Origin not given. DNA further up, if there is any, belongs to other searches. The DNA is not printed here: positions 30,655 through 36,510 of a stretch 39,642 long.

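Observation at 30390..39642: Translationally coupled >9 kb operon around an 1851-aa domain-less polytopic protein: candidate novel envelope or host-contact apparatus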

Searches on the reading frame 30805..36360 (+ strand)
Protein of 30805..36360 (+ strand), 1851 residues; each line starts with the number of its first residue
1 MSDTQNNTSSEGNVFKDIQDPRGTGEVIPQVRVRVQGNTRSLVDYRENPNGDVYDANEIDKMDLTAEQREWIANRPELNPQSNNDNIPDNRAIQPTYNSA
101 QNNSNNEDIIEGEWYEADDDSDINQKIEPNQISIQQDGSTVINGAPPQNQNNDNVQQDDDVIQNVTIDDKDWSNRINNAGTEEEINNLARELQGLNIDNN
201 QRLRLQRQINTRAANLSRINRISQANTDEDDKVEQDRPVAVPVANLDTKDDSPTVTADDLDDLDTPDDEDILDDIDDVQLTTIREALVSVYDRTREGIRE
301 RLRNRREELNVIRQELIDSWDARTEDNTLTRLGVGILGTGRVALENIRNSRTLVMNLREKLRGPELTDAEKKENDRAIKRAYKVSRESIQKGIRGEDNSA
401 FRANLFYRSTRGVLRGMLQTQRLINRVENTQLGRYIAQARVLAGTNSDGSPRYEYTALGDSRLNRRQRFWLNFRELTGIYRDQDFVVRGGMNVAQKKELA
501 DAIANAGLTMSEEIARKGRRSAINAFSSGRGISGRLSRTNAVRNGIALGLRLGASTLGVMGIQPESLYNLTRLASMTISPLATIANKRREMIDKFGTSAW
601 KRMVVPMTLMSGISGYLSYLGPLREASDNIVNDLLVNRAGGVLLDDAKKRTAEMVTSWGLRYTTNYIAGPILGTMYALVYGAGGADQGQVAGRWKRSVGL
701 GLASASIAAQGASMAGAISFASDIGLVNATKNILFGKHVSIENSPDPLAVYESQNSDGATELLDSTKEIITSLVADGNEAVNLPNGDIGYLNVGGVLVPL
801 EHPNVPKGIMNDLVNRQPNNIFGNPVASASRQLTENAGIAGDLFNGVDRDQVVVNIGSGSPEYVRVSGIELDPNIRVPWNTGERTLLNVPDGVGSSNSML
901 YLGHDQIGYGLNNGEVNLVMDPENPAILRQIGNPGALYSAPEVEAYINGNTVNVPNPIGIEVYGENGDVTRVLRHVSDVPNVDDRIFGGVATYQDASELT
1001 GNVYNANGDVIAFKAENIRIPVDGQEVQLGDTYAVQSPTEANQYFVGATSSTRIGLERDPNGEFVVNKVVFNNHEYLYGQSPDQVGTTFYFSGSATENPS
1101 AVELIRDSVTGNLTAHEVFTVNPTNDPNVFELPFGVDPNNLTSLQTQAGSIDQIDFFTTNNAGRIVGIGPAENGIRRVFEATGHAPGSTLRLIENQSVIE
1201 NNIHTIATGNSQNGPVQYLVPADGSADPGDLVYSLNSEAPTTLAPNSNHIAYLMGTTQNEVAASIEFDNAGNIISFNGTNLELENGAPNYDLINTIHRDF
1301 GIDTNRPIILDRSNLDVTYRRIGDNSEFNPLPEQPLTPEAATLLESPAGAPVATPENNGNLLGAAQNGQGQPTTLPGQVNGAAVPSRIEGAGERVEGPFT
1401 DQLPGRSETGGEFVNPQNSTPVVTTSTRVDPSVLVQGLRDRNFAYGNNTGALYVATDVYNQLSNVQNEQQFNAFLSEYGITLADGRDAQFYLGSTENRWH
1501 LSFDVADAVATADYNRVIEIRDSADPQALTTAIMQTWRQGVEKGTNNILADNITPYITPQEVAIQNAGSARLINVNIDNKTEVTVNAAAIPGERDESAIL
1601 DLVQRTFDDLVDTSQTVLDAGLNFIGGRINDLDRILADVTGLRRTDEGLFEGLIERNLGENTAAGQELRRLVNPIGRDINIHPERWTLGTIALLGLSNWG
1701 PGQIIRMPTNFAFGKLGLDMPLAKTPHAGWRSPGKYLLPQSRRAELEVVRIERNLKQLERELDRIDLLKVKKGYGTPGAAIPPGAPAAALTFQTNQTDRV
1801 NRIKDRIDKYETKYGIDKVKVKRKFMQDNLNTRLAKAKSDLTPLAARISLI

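Call 5: search_protein_families(library=pfam, proteins=[window:30805-36360:+], max_evalue=1)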
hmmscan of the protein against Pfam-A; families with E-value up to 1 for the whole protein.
window:30805-36360:+ (1851 aa): 0 families

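Call 7: search_protein_families(library=ncbifam, proteins=[window:30805-36360:+], max_evalue=1)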
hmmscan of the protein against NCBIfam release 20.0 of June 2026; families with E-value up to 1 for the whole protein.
window:30805-36360:+ (1851 aa): 0 families

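Call 8: search_protein_families(library=phrogs, proteins=[window:30805-36360:+], max_evalue=1)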
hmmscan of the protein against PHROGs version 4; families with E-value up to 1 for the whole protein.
window:30805-36360:+ (1851 aa): 0 families

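Call 9: find_homologous_proteins(query=window:30805-36360:+, max_evalue=0.001)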
Query window:30805-36360:+ (1851 aa): 2 proteins with E <= 0.001 among 8000 candidates.
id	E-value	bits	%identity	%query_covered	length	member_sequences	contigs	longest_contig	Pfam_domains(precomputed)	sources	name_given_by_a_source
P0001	0.0e+0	4131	100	100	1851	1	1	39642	-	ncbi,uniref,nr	ncbi:hypothetical protein KC678_00155 [Candidatus Dojkabacteria bacterium]|uniref:Uncharacterized pr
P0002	7.9e-68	247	30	51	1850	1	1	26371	-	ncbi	-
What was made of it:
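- Checked: The window is an entire 39,642-bp contig (call 9), so g6 is truncated by the assembly.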

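Call 10: find_encoding_contigs(protein=P0002, flank=10000)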
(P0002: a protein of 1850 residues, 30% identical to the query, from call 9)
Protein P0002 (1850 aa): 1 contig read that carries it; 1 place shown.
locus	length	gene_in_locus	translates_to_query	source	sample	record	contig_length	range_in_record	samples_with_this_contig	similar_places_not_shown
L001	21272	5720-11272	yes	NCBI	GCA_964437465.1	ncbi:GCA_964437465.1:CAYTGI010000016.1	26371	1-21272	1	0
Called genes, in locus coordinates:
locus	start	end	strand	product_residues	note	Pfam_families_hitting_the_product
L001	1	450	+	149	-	?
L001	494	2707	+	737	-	PF00932:LTD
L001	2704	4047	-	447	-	PF19295:SufBD_N, PF01458:SUFBD_core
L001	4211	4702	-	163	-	PF01863:YgjP-like, PF08325:WLM (faint)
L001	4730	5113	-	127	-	PF05635:23S_rRNA_IVP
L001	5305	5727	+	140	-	-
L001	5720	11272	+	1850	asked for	-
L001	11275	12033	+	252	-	-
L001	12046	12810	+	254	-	-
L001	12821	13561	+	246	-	-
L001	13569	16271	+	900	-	-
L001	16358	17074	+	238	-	-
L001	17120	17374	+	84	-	-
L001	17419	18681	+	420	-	-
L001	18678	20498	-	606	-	PF13522:GATase_6, PF13537:GATase_7, PF00733:Asn_synthase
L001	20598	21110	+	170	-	-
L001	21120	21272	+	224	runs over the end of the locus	-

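Call 11: find_encoding_contigs(protein=P0001, flank=10000)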
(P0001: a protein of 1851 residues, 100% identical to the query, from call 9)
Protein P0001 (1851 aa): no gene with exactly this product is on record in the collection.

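Call 25: search_solved_structures(query=window:30805-36360:+, max_evalue=1)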
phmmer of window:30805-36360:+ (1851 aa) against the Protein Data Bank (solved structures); distinct sequences matched with E-value up to 1: 0.

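Call 30: find_related_loci(query=A2, collection=genome_contigs, flank=10000)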
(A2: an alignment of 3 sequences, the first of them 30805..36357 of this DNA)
Query A2 (1851 aa) in genome_contigs; peptide patterns used: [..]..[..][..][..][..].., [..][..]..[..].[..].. (x = any residue, [..] = any of these).
54 stretches matched a pattern; 2 encode a relative of the query (tblastn E <= 1e-3); 2 distinct loci.
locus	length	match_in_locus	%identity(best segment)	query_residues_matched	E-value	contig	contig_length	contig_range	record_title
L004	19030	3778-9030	43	162-1851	0e+0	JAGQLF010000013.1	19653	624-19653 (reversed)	MAG: Candidatus Dojkabacteria bacterium isolate HKST-UBA09 NODE_13_length_19653_cov_3.798835, whole genome shotgun seque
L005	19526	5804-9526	30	30-1332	9e-82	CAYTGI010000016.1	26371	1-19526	MAG TPA_asm: uncultured Candidatus Saccharibacteria bacterium isolate SRP141376_co3_398 genome assembly, contig: NODE_48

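Call 33: search_protein_families(library=pfam, proteins=[L001:13569-16271:+, L001:16358-17074:+, L001:17120-17374:+, L001:17419-18681:+, P0002], max_evalue=0.1)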
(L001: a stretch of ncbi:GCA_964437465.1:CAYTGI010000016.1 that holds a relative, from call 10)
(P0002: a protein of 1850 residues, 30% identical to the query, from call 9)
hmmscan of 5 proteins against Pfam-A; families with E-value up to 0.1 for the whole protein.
L001:13569-16271:+ (900 aa): 0 families

L001:16358-17074:+ (238 aa): 0 families

L001:17120-17374:+ (84 aa): 0 families

L001:17419-18681:+ (420 aa): 0 families

P0002 (1850 aa): 1 family
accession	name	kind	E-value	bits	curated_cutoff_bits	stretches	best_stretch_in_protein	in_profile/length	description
PF01730.21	UreF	-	0.09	13.5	23.3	0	194-244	31-81/151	UreF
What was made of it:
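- On Type IV secretion system (monoderm / Patescibacteria type): No ATPase or any Pfam domain in g1-g6, nor in g7/g8 of relatives (calls 5, 33).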

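Call 37: find_related_loci(query=A2, collection=metagenome_contigs, flank=10000)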
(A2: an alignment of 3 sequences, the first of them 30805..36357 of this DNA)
Query A2 (1851 aa) in metagenome_contigs; peptide patterns used: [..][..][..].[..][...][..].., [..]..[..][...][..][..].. (x = any residue, [..] = any of these).
220 stretches matched a pattern, but none encodes a relative of the query by tblastn (E <= 1e-3).

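Call 58: search_solved_structures(query=A2, max_evalue=10)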
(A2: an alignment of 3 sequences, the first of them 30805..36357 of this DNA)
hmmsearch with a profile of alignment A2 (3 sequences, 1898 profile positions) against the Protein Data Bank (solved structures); distinct sequences matched with E-value up to 10: 4.
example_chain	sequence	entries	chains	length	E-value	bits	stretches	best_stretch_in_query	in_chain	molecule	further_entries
8qlo_B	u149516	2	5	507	0.96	9.8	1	958-988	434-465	Short prokaryotic Argonaute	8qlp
8ifk_B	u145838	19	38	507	1.1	9.6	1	958-1027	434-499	Piwi domain-containing protein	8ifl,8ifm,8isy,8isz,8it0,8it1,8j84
8j8h_A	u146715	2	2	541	1.2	9.5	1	958-1027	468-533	Piwi domain-containing protein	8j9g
3f9r_A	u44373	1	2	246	1.3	9.4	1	1709-1774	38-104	Phosphomannomutase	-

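Call 73: search_protein_families(library=padloc, proteins=[window:30805-36360:+], max_evalue=0.1)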
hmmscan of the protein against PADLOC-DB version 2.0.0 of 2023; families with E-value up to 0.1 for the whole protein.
window:30805-36360:+ (1851 aa): 0 families
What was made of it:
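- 30805..36360 (+): g2: 1851-aa giant protein, orphan family. No Cys, K 2.4% and R 7.1%. No hits in Pfam, NCBIfam, PHROGs, PADLOC or PDB sequences (calls 5, 7, 8, 25, 58, 73).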

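Call 77: search_dna_similar(query=window:30805-36360:+, collection=phages, mode=protein, max_evalue=0.01, max_rows=10)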
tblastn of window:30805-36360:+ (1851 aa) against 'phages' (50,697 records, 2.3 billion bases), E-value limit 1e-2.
No match.
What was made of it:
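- On Phage tail tape-measure module: No tblastn match in 50,697 phage records (call 77).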

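Call 78: search_dna_similar(query=window:30805-36360:+, collection=plasmids, mode=protein, max_evalue=0.01, max_rows=10)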
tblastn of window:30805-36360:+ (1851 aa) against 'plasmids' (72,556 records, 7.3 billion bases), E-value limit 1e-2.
No match.

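Call 92: find_related_loci(query=A2, collection=viral_contigs, flank=5000)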
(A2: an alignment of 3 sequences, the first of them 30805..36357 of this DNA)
Query A2 (1851 aa) in viral_contigs; peptide patterns used: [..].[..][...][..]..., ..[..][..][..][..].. (x = any residue, [..] = any of these).
60 stretches matched a pattern, but none encodes a relative of the query by tblastn (E <= 1e-3).
